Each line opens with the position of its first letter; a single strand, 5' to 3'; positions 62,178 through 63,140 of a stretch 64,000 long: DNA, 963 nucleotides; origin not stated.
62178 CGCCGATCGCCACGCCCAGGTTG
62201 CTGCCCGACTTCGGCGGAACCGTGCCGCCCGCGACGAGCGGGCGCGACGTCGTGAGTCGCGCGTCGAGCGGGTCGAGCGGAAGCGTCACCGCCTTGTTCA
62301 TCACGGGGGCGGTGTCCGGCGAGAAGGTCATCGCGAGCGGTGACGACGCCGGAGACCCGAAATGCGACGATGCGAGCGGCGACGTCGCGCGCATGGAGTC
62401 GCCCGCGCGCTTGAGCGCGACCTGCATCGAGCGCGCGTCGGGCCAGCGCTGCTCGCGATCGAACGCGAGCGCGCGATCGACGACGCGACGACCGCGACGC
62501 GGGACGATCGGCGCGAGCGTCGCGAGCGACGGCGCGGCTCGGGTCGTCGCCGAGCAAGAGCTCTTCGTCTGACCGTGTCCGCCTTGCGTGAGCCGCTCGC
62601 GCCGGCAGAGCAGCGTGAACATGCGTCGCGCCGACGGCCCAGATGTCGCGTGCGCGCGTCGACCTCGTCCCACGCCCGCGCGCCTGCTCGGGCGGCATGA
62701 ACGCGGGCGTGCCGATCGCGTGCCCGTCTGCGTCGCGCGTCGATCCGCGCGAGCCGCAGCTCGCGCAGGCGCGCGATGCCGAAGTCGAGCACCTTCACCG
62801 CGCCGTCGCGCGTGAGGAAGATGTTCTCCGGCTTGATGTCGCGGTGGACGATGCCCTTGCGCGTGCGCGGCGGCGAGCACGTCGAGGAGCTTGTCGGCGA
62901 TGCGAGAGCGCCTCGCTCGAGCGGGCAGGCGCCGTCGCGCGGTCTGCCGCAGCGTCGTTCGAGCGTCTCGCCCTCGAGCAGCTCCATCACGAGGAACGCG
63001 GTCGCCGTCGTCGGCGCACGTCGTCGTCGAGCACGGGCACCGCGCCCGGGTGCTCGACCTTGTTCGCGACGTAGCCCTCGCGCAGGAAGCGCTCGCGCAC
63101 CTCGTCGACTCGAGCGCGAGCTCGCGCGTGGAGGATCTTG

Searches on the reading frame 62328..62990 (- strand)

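Call 38: search_protein_families(library=pfam, proteins=[window:62328-62990:-], max_evalue=0.001)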
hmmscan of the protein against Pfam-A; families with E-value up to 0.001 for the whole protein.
window:62328-62990:- (220 aa): 2 families
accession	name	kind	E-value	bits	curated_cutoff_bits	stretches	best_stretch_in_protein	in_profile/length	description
PF00069.31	Pkinase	-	1.3e-09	38.3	31.7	1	45-75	117-147/263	Protein kinase domain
PF07714.23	PK_Tyr_Ser-Thr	-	2.3e-05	24.3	23.1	1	44-76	120-152/258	Protein tyrosine and serine/threonine kinase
